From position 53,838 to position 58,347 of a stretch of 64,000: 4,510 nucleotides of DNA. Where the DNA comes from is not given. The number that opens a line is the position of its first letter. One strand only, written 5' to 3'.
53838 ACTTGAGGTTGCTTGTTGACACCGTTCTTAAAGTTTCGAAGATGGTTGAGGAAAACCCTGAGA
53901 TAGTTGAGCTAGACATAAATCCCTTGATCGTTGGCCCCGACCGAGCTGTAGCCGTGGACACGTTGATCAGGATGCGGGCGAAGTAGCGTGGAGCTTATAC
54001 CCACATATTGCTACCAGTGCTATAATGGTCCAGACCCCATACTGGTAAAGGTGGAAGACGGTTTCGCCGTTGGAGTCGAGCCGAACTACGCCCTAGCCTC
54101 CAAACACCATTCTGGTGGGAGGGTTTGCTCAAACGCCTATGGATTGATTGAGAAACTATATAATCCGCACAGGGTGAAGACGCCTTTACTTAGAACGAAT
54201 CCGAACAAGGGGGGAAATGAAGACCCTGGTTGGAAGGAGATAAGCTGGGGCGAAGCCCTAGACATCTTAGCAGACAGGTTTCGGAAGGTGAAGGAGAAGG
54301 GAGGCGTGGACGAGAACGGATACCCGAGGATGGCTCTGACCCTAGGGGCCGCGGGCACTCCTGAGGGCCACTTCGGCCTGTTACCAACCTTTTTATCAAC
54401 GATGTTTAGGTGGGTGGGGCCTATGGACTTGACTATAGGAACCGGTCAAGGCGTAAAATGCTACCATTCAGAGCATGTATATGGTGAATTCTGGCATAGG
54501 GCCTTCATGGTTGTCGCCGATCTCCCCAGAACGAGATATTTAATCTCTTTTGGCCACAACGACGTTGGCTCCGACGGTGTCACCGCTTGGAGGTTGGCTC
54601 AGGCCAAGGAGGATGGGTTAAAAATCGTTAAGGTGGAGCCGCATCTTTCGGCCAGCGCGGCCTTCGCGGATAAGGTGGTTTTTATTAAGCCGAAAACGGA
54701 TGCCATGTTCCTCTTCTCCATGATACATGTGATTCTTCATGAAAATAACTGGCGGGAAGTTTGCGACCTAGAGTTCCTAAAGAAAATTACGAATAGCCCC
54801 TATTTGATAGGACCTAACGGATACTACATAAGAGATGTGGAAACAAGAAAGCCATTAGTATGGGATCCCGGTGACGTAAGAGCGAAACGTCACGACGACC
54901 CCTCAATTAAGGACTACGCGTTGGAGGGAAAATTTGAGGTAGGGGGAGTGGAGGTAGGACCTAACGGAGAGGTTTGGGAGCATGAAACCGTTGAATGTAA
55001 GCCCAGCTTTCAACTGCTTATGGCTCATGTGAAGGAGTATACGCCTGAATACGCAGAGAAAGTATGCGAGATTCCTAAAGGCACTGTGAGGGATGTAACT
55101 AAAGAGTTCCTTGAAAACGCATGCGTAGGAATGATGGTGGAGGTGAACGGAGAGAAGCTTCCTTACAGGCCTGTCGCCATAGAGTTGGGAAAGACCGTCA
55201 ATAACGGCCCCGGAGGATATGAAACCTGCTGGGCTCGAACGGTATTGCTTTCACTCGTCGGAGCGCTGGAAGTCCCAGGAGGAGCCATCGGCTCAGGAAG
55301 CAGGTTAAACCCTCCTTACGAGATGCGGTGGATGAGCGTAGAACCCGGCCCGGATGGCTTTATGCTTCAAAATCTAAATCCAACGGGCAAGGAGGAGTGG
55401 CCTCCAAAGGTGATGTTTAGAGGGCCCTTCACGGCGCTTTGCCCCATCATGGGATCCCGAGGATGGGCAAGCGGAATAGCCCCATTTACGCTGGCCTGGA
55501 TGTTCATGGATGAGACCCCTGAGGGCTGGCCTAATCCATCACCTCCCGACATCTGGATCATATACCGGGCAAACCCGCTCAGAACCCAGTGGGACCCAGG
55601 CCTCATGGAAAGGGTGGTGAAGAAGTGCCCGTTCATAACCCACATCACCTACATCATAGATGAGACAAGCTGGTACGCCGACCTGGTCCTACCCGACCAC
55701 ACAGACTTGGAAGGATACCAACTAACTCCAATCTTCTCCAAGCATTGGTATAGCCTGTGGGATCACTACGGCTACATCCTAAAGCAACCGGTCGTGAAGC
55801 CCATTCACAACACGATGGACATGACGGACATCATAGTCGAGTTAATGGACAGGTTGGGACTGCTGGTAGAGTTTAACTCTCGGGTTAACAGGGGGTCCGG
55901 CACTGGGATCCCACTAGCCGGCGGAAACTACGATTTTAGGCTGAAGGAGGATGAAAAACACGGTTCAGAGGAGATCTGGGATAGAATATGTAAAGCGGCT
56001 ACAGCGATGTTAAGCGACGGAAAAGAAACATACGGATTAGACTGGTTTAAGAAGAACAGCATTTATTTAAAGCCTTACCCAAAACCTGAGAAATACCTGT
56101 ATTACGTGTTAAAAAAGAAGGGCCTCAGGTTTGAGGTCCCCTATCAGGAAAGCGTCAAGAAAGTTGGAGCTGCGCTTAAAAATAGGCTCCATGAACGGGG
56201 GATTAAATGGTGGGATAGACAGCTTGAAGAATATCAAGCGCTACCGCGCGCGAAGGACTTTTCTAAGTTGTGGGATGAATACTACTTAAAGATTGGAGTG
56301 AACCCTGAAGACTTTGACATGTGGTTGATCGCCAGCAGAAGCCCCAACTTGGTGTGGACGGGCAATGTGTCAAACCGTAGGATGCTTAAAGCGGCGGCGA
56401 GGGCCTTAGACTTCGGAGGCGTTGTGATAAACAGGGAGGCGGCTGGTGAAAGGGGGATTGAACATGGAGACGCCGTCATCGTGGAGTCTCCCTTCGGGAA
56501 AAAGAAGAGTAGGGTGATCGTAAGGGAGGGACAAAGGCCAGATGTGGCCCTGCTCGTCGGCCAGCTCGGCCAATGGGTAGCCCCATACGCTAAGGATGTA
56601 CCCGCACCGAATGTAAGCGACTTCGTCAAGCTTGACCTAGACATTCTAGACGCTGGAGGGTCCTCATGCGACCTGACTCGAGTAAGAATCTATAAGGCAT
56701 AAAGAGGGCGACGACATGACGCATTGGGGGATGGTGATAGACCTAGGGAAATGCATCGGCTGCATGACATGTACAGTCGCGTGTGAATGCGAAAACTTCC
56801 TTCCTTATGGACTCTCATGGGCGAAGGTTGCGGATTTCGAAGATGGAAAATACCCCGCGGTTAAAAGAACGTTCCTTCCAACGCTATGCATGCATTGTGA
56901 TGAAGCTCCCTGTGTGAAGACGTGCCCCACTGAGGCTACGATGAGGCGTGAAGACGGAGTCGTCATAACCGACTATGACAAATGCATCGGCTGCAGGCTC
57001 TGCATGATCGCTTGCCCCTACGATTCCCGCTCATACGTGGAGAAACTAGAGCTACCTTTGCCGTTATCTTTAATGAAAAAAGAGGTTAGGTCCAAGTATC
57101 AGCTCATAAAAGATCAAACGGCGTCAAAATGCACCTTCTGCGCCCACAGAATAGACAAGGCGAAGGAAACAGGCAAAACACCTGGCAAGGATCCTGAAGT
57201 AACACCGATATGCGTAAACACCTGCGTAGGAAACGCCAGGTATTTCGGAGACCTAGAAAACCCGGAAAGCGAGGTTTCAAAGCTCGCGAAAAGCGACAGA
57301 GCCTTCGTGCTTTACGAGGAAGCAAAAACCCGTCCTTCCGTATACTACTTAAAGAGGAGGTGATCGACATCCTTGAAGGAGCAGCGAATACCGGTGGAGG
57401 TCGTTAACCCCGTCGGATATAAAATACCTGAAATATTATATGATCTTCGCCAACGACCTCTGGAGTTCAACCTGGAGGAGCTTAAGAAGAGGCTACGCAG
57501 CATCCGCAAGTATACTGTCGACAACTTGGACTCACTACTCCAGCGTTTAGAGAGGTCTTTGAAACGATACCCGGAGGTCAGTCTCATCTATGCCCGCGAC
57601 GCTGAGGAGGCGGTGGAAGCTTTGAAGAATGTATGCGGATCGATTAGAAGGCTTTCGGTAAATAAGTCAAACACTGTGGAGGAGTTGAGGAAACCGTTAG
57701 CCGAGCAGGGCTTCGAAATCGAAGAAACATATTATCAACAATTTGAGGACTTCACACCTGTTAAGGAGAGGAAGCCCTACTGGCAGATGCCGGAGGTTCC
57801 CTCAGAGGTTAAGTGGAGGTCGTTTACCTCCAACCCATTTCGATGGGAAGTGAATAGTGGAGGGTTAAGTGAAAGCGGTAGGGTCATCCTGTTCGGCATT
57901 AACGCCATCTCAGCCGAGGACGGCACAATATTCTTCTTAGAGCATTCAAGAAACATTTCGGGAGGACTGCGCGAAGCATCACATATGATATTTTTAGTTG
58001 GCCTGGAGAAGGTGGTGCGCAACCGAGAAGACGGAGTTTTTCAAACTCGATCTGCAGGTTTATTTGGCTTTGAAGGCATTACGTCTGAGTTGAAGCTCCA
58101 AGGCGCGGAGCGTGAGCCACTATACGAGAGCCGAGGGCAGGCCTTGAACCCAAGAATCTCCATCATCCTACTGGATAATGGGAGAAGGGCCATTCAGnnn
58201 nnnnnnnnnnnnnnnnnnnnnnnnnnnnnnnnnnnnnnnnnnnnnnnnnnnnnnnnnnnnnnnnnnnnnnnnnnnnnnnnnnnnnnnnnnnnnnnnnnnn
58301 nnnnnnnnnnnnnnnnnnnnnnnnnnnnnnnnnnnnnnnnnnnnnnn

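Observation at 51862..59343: Five-gene cluster: ADP-forming acyl-CoA synthetase (alpha+beta) coupled to a cytoplasmic Mo/W-bisPGD oxidoreductase, a ferredoxin subunit and a LutB-HdrD fusion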

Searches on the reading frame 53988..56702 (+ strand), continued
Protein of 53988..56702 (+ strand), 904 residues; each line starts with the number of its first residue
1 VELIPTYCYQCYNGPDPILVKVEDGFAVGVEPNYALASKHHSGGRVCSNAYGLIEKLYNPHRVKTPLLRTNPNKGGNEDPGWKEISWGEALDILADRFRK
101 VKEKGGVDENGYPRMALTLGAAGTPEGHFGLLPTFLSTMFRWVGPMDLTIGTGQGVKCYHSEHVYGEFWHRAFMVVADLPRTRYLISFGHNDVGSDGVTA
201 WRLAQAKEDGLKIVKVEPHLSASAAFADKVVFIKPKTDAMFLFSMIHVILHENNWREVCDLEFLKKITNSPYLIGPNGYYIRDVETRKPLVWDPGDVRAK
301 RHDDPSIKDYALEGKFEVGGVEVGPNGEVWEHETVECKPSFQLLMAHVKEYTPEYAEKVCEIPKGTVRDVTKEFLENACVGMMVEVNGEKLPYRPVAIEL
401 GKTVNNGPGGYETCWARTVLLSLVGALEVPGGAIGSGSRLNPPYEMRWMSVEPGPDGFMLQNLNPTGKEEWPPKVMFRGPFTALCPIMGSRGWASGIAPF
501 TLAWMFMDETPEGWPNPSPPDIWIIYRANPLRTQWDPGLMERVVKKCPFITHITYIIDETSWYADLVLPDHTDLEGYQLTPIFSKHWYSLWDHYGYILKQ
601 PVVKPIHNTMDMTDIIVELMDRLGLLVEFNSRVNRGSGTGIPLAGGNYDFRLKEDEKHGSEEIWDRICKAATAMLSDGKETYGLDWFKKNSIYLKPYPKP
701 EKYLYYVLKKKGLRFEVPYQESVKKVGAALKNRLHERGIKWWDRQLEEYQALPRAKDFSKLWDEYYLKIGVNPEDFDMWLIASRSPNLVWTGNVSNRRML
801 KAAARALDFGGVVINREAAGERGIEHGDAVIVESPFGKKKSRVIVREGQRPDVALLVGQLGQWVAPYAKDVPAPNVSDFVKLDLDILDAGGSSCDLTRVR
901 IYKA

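Call 81: search_protein_families(library=ncbifam, proteins=[L016:15780-16250:+, L016:16243-18606:+, L016:18611-19597:+, L013:12738-15665:+, L013:15757-16755:+, L011:18657-21044:+], max_evalue=1e-20)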
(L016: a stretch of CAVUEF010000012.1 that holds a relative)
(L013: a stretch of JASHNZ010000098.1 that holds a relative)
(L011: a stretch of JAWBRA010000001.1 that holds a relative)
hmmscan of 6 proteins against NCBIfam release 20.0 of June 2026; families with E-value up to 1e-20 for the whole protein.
L016:15780-16250:+ (156 aa): 10 families
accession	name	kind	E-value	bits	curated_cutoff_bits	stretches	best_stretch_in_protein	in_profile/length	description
TIGR03193.1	4hydroxCoAred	equivalog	6.2e-82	272.8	257.8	1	5-151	1-147/148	4-hydroxybenzoyl-CoA reductase subunit gamma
NF041020.1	glyceraldDH_gamma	equivalog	1.3e-52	177.7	290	1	6-154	13-161/164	glyceraldehyde dehydrogenase subunit gamma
NF043084.2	XdhC_XDHase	equivalog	2.3e-49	166.7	217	1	6-152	3-150/151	xanthine dehydrogenase subunit XdhC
TIGR03198.1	pucE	equivalog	1.3e-47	161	254.3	1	5-151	3-148/151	xanthine dehydrogenase subunit E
TIGR03311.1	Se_dep_XDH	equivalog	6.6e-44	150.2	830.45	1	9-153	4-145/848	selenium-dependent xanthine dehydrogenase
NF007387.0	PRK09908.1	equivalog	7.6e-43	145.7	212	1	9-151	12-155/159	xanthine dehydrogenase iron sulfur-binding subunit XdhC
TIGR02963.1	xanthine_xdhA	equivalog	1.9e-41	142.2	467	1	17-153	13-159/468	xanthine dehydrogenase small subunit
NF045668.1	pterin_aldehy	equivalog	2e-37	128.7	1100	1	7-152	4-152/905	molybdopterin-dependent aldehyde oxidoreductase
NF008514.0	PRK11433.1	equivalog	4.6e-37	127.6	322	1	6-152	53-214/218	aldehyde dehydrogenase iron-sulfur subunit PaoA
TIGR02969.1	mam_aldehyde_ox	subfamily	3.2e-32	111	1912.3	1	8-151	5-160/1330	aldehyde oxidase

L016:16243-18606:+ (787 aa): 13 families
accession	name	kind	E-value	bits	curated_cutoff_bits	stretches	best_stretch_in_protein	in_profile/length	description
TIGR03194.1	4hydrxCoA_A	equivalog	0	1180.8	994.55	1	19-767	1-746/746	4-hydroxybenzoyl-CoA reductase subunit alpha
NF043082.1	XdhA_XDHase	equivalog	3.8e-149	498.1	780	1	15-768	1-753/758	xanthine dehydrogenase subunit XdhA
NF007426.0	PRK09970.1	equivalog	3.2e-142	475.2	916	1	13-767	4-755/761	xanthine dehydrogenase molybdenum-binding subunit XdhA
NF041018.1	glyceraldDH_alpha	equivalog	1.9e-103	347.3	790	1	16-763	4-740/741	glyceraldehyde dehydrogenase subunit alpha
TIGR03196.1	pucD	equivalog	3.5e-102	343.1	783.65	1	23-763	11-754/763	xanthine dehydrogenase subunit D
NF040766.1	CODH_aero_grp5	exception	1.7e-96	324.2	950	1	26-763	16-781/785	aerobic carbon-monoxide dehydrogenase large subunit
NF045668.1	pterin_aldehy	equivalog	4.1e-89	299.8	1100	2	17-547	177-718/905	molybdopterin-dependent aldehyde oxidoreductase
TIGR03313.1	Se_sel_red_Mo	hypoth_equivalog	2.5e-85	286.9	1101.9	2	463-767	661-949/951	molybdopterin-dependent oxidoreductase Mo/Fe-S-binding subunit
TIGR03311.1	Se_dep_XDH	equivalog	3.5e-84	283.4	830.45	1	13-555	160-686/848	selenium-dependent xanthine dehydrogenase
NF041671.1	peri_hyde_PaoC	equivalog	4.9e-78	263.2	1180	1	11-768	14-732/735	aldehyde oxidoreductase molybdenum-binding subunit PaoC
TIGR02965.1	xanthine_xdhB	equivalog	5e-74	249.8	849.5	1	26-716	12-695/758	xanthine dehydrogenase molybdopterin binding subunit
TIGR02416.1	CO_dehy_Mo_lg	equivalog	1.4e-68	231.8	991.15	1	28-750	6-751/770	aerobic carbon-monoxide dehydrogenase large subunit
TIGR02969.1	mam_aldehyde_ox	subfamily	1.5e-42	145.3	1912.3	1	11-549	572-1104/1330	aldehyde oxidase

L016:18611-19597:+ (328 aa): 6 families
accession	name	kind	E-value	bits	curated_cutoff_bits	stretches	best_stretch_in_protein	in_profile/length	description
TIGR03195.1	4hydrxCoA_B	equivalog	4.7e-129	430.1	404.55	1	4-323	2-320/321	4-hydroxybenzoyl-CoA reductase subunit beta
NF007427.0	PRK09971.1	equivalog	6.5e-45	153.6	287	1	152-325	113-286/292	xanthine dehydrogenase FAD-binding subunit XdhB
NF043083.1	XdhB_XDHase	equivalog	1.6e-42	145.6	310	1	152-325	113-286/289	xanthine dehydrogenase subunit XdhB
NF041019.1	glyceraldDH_beta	equivalog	5e-36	124.4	350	0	152-321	113-279/280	glyceraldehyde dehydrogenase subunit beta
TIGR02963.1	xanthine_xdhA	equivalog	9.6e-29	100.3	467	0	161-318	307-464/468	xanthine dehydrogenase small subunit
TIGR03199.1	pucC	equivalog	7.5e-21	74.6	306.05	0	12-118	1-108/264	xanthine dehydrogenase subunit C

L013:12738-15665:+ (975 aa): 20 families
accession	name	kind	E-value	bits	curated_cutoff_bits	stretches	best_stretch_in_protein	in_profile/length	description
TIGR03194.1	4hydrxCoA_A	equivalog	3.7e-255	848.9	994.55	1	198-941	2-746/746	4-hydroxybenzoyl-CoA reductase subunit alpha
NF007426.0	PRK09970.1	equivalog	7.2e-165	550.1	916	1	190-941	3-755/761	xanthine dehydrogenase molybdenum-binding subunit XdhA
NF043082.1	XdhA_XDHase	equivalog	9.2e-164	546.5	780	1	193-943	1-754/758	xanthine dehydrogenase subunit XdhA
TIGR03311.1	Se_dep_XDH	equivalog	5.1e-153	511.1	830.45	1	8-728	3-680/848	selenium-dependent xanthine dehydrogenase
NF045668.1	pterin_aldehy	equivalog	6.3e-139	464.6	1100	2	5-722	2-714/905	molybdopterin-dependent aldehyde oxidoreductase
TIGR03196.1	pucD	equivalog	1.3e-130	437.1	783.65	1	192-939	2-756/763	xanthine dehydrogenase subunit D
NF041018.1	glyceraldDH_alpha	equivalog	7.1e-127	424.8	790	1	192-938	2-741/741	glyceraldehyde dehydrogenase subunit alpha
TIGR03313.1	Se_sel_red_Mo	hypoth_equivalog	6.4e-118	394.8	1101.9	2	336-942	350-950/951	molybdopterin-dependent oxidoreductase Mo/Fe-S-binding subunit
NF040766.1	CODH_aero_grp5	exception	6.3e-104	348.7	950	1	192-761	4-588/785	aerobic carbon-monoxide dehydrogenase large subunit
TIGR02965.1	xanthine_xdhB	equivalog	3.3e-90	303.3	849.5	1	203-941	11-754/758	xanthine dehydrogenase molybdopterin binding subunit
TIGR02969.1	mam_aldehyde_ox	subfamily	3.6e-90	303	1912.3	2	191-951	574-1317/1330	aldehyde oxidase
TIGR02416.1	CO_dehy_Mo_lg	equivalog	6.3e-89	299.1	991.15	1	207-934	7-764/770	aerobic carbon-monoxide dehydrogenase large subunit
NF041671.1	peri_hyde_PaoC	equivalog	9.5e-85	285.4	1180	1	189-943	14-733/735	aldehyde oxidoreductase molybdenum-binding subunit PaoC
NF041020.1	glyceraldDH_gamma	equivalog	9.5e-56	187.9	290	1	5-154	12-161/164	glyceraldehyde dehydrogenase subunit gamma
TIGR03193.1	4hydroxCoAred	equivalog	4.3e-51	172.7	257.8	1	6-151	2-147/148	4-hydroxybenzoyl-CoA reductase subunit gamma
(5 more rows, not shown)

L013:15757-16755:+ (332 aa): 6 families
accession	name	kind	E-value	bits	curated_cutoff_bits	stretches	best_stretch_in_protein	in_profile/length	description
TIGR03195.1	4hydrxCoA_B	equivalog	2.9e-80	269.8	404.55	1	4-321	2-315/321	4-hydroxybenzoyl-CoA reductase subunit beta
NF007427.0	PRK09971.1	equivalog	1.1e-49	169.2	287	2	9-121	7-118/292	xanthine dehydrogenase FAD-binding subunit XdhB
NF043083.1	XdhB_XDHase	equivalog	1.2e-49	169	310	2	10-120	8-117/289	xanthine dehydrogenase subunit XdhB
NF041019.1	glyceraldDH_beta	equivalog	2.8e-45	154.7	350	1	162-324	121-279/280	glyceraldehyde dehydrogenase subunit beta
TIGR02963.1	xanthine_xdhA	equivalog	1.5e-27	96.3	467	0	11-119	197-301/468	xanthine dehydrogenase small subunit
TIGR03199.1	pucC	equivalog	3.5e-26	92.1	306.05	0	12-120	1-108/264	xanthine dehydrogenase subunit C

L011:18657-21044:+ (795 aa): 13 families
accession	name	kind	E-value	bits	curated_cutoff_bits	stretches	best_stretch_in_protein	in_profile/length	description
NF041018.1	glyceraldDH_alpha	equivalog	5.3e-177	590.5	790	1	4-785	1-741/741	glyceraldehyde dehydrogenase subunit alpha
NF040766.1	CODH_aero_grp5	exception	5.9e-152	507.6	950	1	4-787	3-784/785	aerobic carbon-monoxide dehydrogenase large subunit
TIGR02416.1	CO_dehy_Mo_lg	equivalog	2.7e-146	488.8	991.15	1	15-773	2-756/770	aerobic carbon-monoxide dehydrogenase large subunit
TIGR03194.1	4hydrxCoA_A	equivalog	3.4e-119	399.4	994.55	1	17-786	8-744/746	4-hydroxybenzoyl-CoA reductase subunit alpha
NF043082.1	XdhA_XDHase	equivalog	1.8e-112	376.9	780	1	6-786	1-750/758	xanthine dehydrogenase subunit XdhA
NF007426.0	PRK09970.1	equivalog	2.9e-100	336.5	916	1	3-786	3-753/761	xanthine dehydrogenase molybdenum-binding subunit XdhA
TIGR03196.1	pucD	equivalog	4e-89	299.9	783.65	1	6-784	3-754/763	xanthine dehydrogenase subunit D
TIGR02965.1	xanthine_xdhB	equivalog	3.4e-66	223.9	849.5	1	10-728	5-687/758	xanthine dehydrogenase molybdopterin binding subunit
TIGR03311.1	Se_dep_XDH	equivalog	3e-62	210.9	830.45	1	6-394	162-541/848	selenium-dependent xanthine dehydrogenase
TIGR03313.1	Se_sel_red_Mo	hypoth_equivalog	1.5e-61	208.2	1101.9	1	155-786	351-947/951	molybdopterin-dependent oxidoreductase Mo/Fe-S-binding subunit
NF045668.1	pterin_aldehy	equivalog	3e-55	187.8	1100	1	14-455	183-623/905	molybdopterin-dependent aldehyde oxidoreductase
NF041671.1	peri_hyde_PaoC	equivalog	3.9e-46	157.8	1180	1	31-569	45-540/735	aldehyde oxidoreductase molybdenum-binding subunit PaoC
TIGR02969.1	mam_aldehyde_ox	subfamily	4.3e-34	117.2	1912.3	1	6-751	576-1263/1330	aldehyde oxidase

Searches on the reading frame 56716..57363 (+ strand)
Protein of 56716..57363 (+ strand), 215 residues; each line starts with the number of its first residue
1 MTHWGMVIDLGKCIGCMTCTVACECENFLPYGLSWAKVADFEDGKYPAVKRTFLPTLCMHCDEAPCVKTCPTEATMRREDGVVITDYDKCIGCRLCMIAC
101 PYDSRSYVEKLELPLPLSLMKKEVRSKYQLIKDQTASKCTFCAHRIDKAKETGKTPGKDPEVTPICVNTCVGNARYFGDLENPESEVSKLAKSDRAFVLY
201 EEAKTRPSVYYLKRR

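Call 3: search_protein_families(library=pfam, proteins=[window:56716-57363:+])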
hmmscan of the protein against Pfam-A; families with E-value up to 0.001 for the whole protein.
window:56716-57363:+ (215 aa): 10 families
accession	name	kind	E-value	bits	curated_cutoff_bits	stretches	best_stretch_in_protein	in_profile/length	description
PF13247.11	Fer4_11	-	1.5e-16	60.8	26.2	1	50-108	2-62/100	4Fe-4S dicluster domain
PF12838.12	Fer4_7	-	4e-11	43.7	27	2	58-103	2-51/52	4Fe-4S dicluster domain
PF12797.12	Fer4_2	-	3.1e-10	39.8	24.5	2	82-102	2-22/22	4Fe-4S binding domain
PF13237.11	Fer4_10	-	1e-08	35.4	25.5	1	83-143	2-46/53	4Fe-4S dicluster domain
PF12837.12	Fer4_6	-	1.2e-08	34.9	25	1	83-103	2-22/24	4Fe-4S binding domain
PF00037.32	Fer4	-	4.3e-08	33.1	21.1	1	84-103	2-21/24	4Fe-4S binding domain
PF12800.12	Fer4_4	-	3.3e-06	27.4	24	1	88-103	2-17/17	4Fe-4S binding domain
PF14697.11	Fer4_21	-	2.3e-05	24.9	35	1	57-102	7-53/59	4Fe-4S dicluster domain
PF13187.11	Fer4_9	-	5.9e-05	23.5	27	1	58-103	2-50/52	4Fe-4S dicluster domain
PF25160.1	LdpA_Fe-S-bd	-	0.00027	21.1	27.6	1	63-104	6-42/49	LdpA Fe-S cluster-binding domain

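Call 4: search_protein_families(library=ncbifam, proteins=[window:56716-57363:+])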
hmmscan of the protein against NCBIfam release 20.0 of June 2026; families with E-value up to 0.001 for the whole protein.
window:56716-57363:+ (215 aa): 46 families (the best 25 are shown)
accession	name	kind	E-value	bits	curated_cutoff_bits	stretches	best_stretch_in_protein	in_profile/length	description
NF041715.1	arsenate_red_ArrB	equivalog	7.6e-51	172.9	450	2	4-107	3-106/233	arsenate respiratory reductase iron-sulfur subunit ArrB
NF041782.1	mnquin_red_QrcC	equivalog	1.1e-48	166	400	1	4-215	1-228/239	menaquinone reductase iron-sulfur cluster-binding subunit QrcC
NF045797.1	DsrO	equivalog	1.5e-48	165.3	200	1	2-212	42-234/235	sulfate reduction electron transfer complex DsrMKJOP subunit DsrO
NF011569.0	PRK14993.1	equivalog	1e-45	156.1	416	2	4-106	44-148/244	tetrathionate reductase subunit TtrB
TIGR03149.1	cyt_nit_nrfC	equivalog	1e-32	113.3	377.6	2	3-106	38-143/225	cytochrome c nitrite reductase Fe-S protein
TIGR02951.1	DMSO_dmsB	equivalog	5.6e-30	104.5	214.1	1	4-110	2-117/161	DMSO/selenate family reductase complex B subunit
TIGR03478.1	DMSO_red_II_bet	subfamily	6.7e-29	100.8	480.7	3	31-107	106-181/321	DMSO reductase family type II enzyme, iron-sulfur subunit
NF038355.1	FDH3_beta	equivalog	4e-25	88.9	240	1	6-181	5-165/180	formate dehydrogenase FDH3 subunit beta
NF042979.1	EthbenzDh_ebdB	equivalog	3.9e-21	75.3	740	2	32-104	129-200/354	ethylbenzene dehydrogenase subunit beta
TIGR01660.1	narH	equivalog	1.1e-18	66.9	524.05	1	44-104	169-230/492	nitrate reductase subunit beta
NF008134.0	PRK10882.1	equivalog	3.5e-18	65.8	263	1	52-104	107-160/329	hydrogenase 2 operon protein HybA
NF045715.1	sulf_resp_HmcB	equivalog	5.8e-17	61.7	420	1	48-180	97-198/307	sulfate respiration complex iron-sulfur protein HmcB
NF009451.0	PRK12809.1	equivalog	6.2e-16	57.8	1154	1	8-110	7-107/639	formate-dependent uric acid utilization protein YgfT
NF007658.0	PRK10330.1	equivalog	1e-15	57.7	260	1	6-147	5-139/181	electron transport protein HydN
NF009408.0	PRK12769.1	equivalog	4.3e-14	51.6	1003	1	9-147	8-129/659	formate-dependent uric acid utilization protein AegA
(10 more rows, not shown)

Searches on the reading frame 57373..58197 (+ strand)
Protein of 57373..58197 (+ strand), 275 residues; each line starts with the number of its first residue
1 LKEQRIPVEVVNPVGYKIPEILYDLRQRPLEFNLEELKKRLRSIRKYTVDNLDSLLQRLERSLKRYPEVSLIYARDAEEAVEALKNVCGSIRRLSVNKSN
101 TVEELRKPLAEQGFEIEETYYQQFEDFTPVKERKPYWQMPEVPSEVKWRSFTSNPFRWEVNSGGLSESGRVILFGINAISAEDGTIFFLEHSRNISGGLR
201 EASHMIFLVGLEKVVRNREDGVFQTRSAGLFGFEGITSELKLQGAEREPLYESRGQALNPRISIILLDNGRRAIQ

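Call 53: find_homologous_proteins(query=window:57373-58197:+, max_evalue=0.001)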
Query window:57373-58197:+ (275 aa): 4 proteins with E <= 0.001 among 1591 candidates.
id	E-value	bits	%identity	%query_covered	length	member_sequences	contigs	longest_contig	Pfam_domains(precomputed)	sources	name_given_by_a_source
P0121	1.3e-110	387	66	99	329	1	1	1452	PF02589.22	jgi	-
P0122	8.6e-94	332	57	99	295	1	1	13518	PF02589.22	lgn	-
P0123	2.2e-30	124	35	88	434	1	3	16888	PF02589.22,PF12797.13,PF13534.12,PF13237.12,PF13183.12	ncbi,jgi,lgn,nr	ncbi:MAG: lactate utilization protein [Chloroflexi bacterium]|nr:lactate utilization protein [Chloro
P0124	1.0e-8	53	28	91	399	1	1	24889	PF02589.22,PF13484.12,PF12838.13,PF13534.12,PF13237.12,PF13183.12,PF13187.12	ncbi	-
